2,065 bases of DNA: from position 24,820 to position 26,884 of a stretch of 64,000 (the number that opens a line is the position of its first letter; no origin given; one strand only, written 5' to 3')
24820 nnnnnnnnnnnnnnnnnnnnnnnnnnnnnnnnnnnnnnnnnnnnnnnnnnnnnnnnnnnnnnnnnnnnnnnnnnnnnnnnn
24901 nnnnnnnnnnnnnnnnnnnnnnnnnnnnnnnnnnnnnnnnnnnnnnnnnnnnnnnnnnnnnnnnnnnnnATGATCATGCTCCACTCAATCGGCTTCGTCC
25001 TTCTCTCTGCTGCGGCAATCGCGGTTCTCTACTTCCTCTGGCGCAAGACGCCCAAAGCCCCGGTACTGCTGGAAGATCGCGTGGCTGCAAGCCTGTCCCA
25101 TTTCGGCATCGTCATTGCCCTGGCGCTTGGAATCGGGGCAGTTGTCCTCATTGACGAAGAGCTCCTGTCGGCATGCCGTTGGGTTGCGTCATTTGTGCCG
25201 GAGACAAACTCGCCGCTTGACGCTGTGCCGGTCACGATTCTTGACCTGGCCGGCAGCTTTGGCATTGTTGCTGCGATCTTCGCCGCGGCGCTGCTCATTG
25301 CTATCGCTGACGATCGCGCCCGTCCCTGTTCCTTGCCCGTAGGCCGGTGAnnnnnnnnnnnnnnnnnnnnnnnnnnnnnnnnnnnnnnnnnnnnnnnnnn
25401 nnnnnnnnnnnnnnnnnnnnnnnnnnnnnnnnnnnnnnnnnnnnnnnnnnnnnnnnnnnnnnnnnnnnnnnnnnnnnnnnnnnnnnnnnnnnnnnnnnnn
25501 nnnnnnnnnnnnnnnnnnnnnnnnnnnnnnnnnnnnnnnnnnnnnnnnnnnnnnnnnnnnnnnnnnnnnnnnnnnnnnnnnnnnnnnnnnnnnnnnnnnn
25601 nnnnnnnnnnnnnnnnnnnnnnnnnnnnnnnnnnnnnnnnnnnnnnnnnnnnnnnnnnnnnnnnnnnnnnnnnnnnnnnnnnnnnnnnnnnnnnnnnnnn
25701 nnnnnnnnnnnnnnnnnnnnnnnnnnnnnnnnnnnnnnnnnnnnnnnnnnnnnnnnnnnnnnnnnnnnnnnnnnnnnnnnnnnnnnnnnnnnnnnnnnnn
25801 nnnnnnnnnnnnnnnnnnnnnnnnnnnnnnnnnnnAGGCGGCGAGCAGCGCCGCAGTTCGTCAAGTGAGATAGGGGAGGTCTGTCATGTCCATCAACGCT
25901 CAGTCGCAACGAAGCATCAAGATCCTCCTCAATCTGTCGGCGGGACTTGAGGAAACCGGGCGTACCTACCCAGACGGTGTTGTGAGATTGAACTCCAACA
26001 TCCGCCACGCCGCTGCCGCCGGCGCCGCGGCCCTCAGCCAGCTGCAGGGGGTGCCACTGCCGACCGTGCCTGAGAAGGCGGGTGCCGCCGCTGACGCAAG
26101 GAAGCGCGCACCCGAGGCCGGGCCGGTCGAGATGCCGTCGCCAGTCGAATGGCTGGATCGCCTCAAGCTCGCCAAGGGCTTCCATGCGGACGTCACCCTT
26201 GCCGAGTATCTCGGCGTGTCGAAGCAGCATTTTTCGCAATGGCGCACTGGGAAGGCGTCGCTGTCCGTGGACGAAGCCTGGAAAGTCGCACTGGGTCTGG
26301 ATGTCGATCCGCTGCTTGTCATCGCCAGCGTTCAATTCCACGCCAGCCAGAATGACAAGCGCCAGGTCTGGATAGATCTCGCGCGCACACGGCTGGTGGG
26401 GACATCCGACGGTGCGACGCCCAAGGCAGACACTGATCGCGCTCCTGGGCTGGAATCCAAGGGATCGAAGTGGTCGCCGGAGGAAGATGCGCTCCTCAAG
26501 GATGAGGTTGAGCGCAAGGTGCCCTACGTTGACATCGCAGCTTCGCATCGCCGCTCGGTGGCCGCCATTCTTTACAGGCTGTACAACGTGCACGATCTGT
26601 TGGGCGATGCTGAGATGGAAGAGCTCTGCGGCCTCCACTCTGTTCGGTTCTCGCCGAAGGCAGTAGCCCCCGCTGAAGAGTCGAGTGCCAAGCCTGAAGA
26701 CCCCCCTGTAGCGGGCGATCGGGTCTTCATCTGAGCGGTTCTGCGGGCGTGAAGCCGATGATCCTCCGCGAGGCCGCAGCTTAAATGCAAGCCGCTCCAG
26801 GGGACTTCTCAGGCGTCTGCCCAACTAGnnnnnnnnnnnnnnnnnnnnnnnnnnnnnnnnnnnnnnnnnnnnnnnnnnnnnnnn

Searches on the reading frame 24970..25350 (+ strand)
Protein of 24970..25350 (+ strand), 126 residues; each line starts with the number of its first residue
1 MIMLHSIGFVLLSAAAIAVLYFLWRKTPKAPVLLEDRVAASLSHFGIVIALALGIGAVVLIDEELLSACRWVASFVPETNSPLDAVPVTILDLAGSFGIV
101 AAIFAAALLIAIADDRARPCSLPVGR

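Call 99: search_protein_families(library=pfam, max_evalue=0.01, proteins=[window:24970-25350:+])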
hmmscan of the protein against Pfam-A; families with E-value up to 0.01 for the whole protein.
window:24970-25350:+ (126 aa): 1 family
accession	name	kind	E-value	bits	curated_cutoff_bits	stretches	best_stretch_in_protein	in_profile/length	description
PF19857.4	DUF6332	-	0.0089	17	25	0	7-60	14-67/85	Family of unknown function (DUF6332)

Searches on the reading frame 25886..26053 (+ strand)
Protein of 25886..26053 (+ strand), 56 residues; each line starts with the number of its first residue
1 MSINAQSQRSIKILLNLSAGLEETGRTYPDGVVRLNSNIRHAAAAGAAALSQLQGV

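Call 87: search_protein_families(library=pfam, max_evalue=10, proteins=[window:25886-26053:+])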
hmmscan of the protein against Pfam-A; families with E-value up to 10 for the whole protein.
seq(56 aa): 1 family
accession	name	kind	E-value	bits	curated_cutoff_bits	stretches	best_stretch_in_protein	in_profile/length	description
PF24212.1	DUF7433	-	0.026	14.6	24.2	1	28-52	20-42/51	Family of unknown function (DUF7433)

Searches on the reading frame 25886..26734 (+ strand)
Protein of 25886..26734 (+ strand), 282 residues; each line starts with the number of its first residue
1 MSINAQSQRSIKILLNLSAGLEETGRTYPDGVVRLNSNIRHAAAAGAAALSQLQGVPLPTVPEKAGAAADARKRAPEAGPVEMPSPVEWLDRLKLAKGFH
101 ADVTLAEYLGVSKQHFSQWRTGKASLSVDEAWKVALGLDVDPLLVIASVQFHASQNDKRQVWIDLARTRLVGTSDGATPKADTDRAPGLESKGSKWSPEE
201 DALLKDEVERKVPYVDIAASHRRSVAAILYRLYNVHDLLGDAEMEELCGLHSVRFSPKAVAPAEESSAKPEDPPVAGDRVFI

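Call 33: search_protein_families(library=pfam, max_evalue=0.01, proteins=[window:25886-26734:+])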
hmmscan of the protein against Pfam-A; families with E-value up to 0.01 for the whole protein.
window:25886-26734:+ (282 aa): 2 families
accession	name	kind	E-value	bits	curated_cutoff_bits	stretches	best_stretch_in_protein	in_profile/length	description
PF07022.19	Phage_CI_repr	-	6.3e-06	26.9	22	1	90-140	3-52/65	Bacteriophage CI repressor helix-turn-helix domain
PF01381.28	HTH_3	-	9e-05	22.9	23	1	105-142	15-52/55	Helix-turn-helix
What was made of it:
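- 25886..26734 (+): HTH1, a candidate regulator: a 282-aa protein with a Cro/CI-type HTH (residues about 86-153) and a C-terminal three-helix module. Pfam Phage_CI_repr and HTH_3 (call 33).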

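Call 41: search_dna_similar(query=window:25886-26734:+, collection=plasmids, mode=protein, max_rows=30)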
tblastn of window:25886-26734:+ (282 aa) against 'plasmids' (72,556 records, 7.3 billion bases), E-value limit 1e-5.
Records with a match: 25; places in all: 25; records where one place covers at least 80% of the query: 25.
Best place of each record, by identity: >=99% 2; 95-99% 2; <60% 21.
By first word of the organism name: Pseudomonas 16; Cupriavidus 4; Burkholderia 4; Caballeronia 1.
By predicted mobility (MOB-suite, as given by PLSDB): conjugative 21; non-mobilizable 4.
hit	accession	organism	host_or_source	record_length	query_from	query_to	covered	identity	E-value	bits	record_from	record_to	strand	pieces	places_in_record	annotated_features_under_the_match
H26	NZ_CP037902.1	Cupriavidus metallidurans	Soil,gold-copper mine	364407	1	282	100%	100.0%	4e-164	511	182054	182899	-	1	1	helix-turn-helix transcriptional regulator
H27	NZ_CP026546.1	Cupriavidus metallidurans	single cell,soil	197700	1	282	100%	98.6%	2e-161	503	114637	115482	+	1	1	helix-turn-helix transcriptional regulator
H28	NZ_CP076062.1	Cupriavidus sp. EM10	Pure-cultured cell,sewage water sludge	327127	1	273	97%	98.5%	3e-155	485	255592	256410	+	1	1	helix-turn-helix transcriptional regulator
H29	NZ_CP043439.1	Cupriavidus campinensis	cell culture,soil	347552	1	262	93%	100.0%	1e-150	472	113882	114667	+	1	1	helix-turn-helix transcriptional regulator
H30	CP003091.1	Burkholderia sp. YI23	-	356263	1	265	94%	48.3%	3e-67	233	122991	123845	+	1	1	bacteriophage CI repressor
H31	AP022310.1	Burkholderia sp. SFA1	-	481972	1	265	94%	48.3%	3e-67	233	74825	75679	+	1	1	hypothetical protein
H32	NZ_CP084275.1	Caballeronia grimmiae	Leptoglossus zonatus,Cell culture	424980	1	282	100%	44.6%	5e-63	221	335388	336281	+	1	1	helix-turn-helix domain-containing protein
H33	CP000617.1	Burkholderia vietnamiensis G4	-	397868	1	265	94%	46.9%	2e-64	225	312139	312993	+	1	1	bacteriophage CI repressor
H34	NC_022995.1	Burkholderia sp. M701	-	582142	1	262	93%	44.5%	9e-62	217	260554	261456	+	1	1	helix-turn-helix domain-containing protein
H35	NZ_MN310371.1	Pseudomonas monteilii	-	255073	7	270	94%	37.1%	3e-30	126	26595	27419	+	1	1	hypothetical protein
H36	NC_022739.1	Pseudomonas sp. VLB120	-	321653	7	270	94%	37.1%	3e-30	126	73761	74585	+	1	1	hypothetical protein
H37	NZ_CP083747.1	Pseudomonas sp. p1(2021b)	biogas slurry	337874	7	270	94%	37.1%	3e-30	126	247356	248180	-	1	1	hypothetical protein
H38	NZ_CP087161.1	Pseudomonas sp. CIP-10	-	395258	7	270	94%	37.1%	3e-30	126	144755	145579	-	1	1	hypothetical protein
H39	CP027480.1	Pseudomonas koreensis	Cultured bacterium isolated from ...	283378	2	253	89%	38.6%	2e-33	135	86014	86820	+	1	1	hypothetical protein | membrane or secreted protein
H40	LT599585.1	Pseudomonas veronii 1YdBTEX2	-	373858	2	253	89%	38.1%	4e-32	132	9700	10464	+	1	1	bacteriophage CI repressor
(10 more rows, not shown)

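Call 73: find_homologous_proteins(query=window:25886-26734:+, max_evalue=0.00001)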
Query window:25886-26734:+ (282 aa): 38 proteins with E <= 0.00001 among 7993 candidates.
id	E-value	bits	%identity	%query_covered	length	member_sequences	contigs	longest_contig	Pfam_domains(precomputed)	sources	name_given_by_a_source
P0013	2.2e-177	606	99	100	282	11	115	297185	PF07022.20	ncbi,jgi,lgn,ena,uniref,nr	ncbi:transcriptional regulator with XRE-family HTH domain [Cupriavidus metallidurans]|jgi:transcript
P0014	4.2e-148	510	84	100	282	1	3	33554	-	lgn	-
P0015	1.6e-130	453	75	100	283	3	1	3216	-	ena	-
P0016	1.7e-81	292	54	100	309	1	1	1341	PF07022.20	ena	-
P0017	4.3e-81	291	52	100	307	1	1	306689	-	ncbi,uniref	ncbi:helix-turn-helix domain-containing protein [Cupriavidus sp. TMH.W2]|uniref:helix-turn-helix dom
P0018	2.1e-80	288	53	91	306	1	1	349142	PF07022.20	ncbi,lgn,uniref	ncbi:helix-turn-helix domain-containing protein [Ralstonia pseudosolanacearum]|uniref:helix-turn-hel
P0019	9.9e-70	253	47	94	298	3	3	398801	PF07022.20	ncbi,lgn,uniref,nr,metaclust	ncbi:helix-turn-helix domain containing protein (plasmid) [Burkholderia vietnamiensis]|uniref:Bacter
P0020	9.1e-68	247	48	92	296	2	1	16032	PF07022.20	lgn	-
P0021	1.9e-67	246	45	100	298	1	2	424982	PF07022.20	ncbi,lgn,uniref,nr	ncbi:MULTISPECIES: helix-turn-helix domain-containing protein [Caballeronia]|uniref:helix-turn-helix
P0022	3.6e-66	242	47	93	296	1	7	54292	PF07022.20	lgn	-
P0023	9.2e-65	237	45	93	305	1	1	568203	PF07022.20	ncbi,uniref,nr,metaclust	ncbi:hypothetical protein A9R05_43015 (plasmid) [Burkholderia sp. KK1]|uniref:Bacteriophage CI repre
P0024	1.2e-64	237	47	93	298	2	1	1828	PF07022.20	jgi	jgi:transcriptional regulator with XRE-family HTH domain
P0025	4.0e-64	235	47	92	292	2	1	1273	PF07022.20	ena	-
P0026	1.1e-63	234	44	93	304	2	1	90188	PF07022.20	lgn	-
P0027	1.1e-43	168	41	100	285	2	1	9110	-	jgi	jgi:hypothetical protein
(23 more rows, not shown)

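Call 84: predict_structure(alignment_id=A4)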
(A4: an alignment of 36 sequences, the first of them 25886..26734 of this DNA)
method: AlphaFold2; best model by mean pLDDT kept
length: 282 residues; sequences in the alignment: 36
mean_pLDDT: 70.4   pTM: 0.41
mean pLDDT of the five models: 70.4, 70.3, 70.1, 70.1, 67.6
residues with pLDDT >= 90: 69; 70-90: 84; 50-70: 65; < 50: 64
segments of 3 or more residues with pLDDT < 50: 1-3, 55-77, 174-193, 261-274, 276-278
pLDDT, mean of each block of 10 residues (from residue 1): 51 61 54 56 61 46 36 46 89 92 92 93 92 93 92 86 86 46 42 66 89 87 86 83 84 73 42 49 59
secondary structure, 60 per line:
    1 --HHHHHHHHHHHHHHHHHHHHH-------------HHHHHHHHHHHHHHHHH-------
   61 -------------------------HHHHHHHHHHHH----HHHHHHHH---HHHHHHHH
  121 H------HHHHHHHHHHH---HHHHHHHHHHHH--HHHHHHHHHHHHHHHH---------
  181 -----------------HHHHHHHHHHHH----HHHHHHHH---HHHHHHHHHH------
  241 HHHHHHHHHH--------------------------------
elements in order: H3-23 H37-53 H86-97 H102-109 H113-121 H128-138 H142-153 H156-171 H198-209 H214-221 H225-234 H241-250

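Call 88: fold_search(model_id=the predicted structure, library=pdb)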
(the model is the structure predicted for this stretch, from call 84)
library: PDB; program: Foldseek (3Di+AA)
matches with E <= 10: 415; with E <= 0.001: 0
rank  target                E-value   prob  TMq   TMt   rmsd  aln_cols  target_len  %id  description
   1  1y9q                  4.7e-02  1.00  0.19  0.29   3.4        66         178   27  Crystal Structure of HTH_3 family Transcriptional Regulator from Vibrio cholerae (released 2005-01-04)
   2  2ict                  1.1e-01  0.99  0.21  0.55  14.2       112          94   16  Crystal structure of the bacterial antitoxin HigA from Escherichia coli at pH 8.5. Northeast Structural Genomics TARGET  (released 2006-09-26)
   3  2grm_A                1.1e-01  0.66  0.20  0.19  16.3       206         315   11  Crystal structure of PrgX/iCF10 complex (released 2007-04-03)
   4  1y7y_A                1.2e-01  1.00  0.19  0.64   2.4        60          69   27  High-resolution crystal structure of the restriction-modification controller protein C.AhdI from Aeromonas hydrophila (released 2005-02-22)
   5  2grm_C                1.3e-01  0.63  0.20  0.20  16.3       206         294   11  Crystal structure of PrgX/iCF10 complex (released 2007-04-03)
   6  1y7y_B                1.5e-01  1.00  0.19  0.66   2.3        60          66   27  High-resolution crystal structure of the restriction-modification controller protein C.AhdI from Aeromonas hydrophila (released 2005-02-22)
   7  6jq1_B                1.8e-01  0.87  0.22  0.42  16.9       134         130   18  Crystal Structure of DdrO from Deinococcus geothermalis (released 2019-08-28)
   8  8c7k_MODEL_1_A        2.1e-01  0.80  0.19  0.41  14.8       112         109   19  YdaS from E. coli O157:H7 cryptic prophage CP-933P (released 2023-01-25)
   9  6jq1_A                2.3e-01  0.94  0.21  0.42  12.8       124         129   21  Crystal Structure of DdrO from Deinococcus geothermalis (released 2019-08-28)
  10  2cro                  2.5e-01  1.00  0.20  0.68   2.5        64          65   22  STRUCTURE OF PHAGE 434 CRO PROTEIN AT 2.35 ANGSTROMS RESOLUTION (released 1989-10-15)
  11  6rnz_A                2.7e-01  1.00  0.19  0.67   2.5        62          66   18  Crystal structure of the N-terminal HTH DNA-binding domain of the essential repressor DdrO from radiation-resistant De (released 2019-10-09)
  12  2b5a_B                3.0e-01  0.99  0.20  0.62   3.5        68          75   18  C.BclI, Control Element of the BclI Restriction-Modification System (released 2006-01-03)
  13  2kpj_MODEL_1_A        3.0e-01  0.99  0.18  0.48   3.2        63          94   21  Solution Structure Of Protein SOS-response transcriptional repressor, LexA From Eubacterium rectale. Northeast (released 2009-11-17)
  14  3cec                  3.1e-01  0.99  0.22  0.59   8.5        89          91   24  Crystal structure of a putative antidote protein of plasmid maintenance system (npun_f2943) from nostoc punctiforme pcc  (released 2008-03-11)
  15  3trb_A                3.1e-01  0.98  0.21  0.58   8.8        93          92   16  Structure of an addiction module antidote protein of a HigA (higA) family from Coxiella burnetii (released 2011-09-28)
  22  1adr_MODEL_1_A        3.8e-01  0.99  0.20  0.63   3.5        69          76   17  DETERMINATION OF THE NUCLEAR MAGNETIC RESONANCE STRUCTURE OF THE DNA-BINDING DOMAIN OF THE P22 C2 REPRESSOR (1 (released 1994-01-31)
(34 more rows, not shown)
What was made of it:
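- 25886..26734 (+): Model and fold matches to 434 Cro and C.AhdI (calls 84, 88).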

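Call 114: search_protein_families(library=ncbifam, max_evalue=0.01, proteins=[window:25886-26734:+])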
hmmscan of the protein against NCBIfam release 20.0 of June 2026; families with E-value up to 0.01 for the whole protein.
window:25886-26734:+ (282 aa): 0 families

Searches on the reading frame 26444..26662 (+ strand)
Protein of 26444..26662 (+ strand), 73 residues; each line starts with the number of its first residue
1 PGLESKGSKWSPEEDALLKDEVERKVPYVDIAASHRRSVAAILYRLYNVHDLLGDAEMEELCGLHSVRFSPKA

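Call 87: search_protein_families(library=pfam, max_evalue=10, proteins=[window:26444-26662:+])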
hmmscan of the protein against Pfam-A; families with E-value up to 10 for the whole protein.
seq(73 aa): 1 family
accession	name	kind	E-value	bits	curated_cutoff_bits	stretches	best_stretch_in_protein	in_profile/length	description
PF00249.37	Myb_DNA-binding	-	0.027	15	24.4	1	9-24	3-18/46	Myb-like DNA-binding domain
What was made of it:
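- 25886..26734 (+): Weak Myb hit, E 0.027 (call 87).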
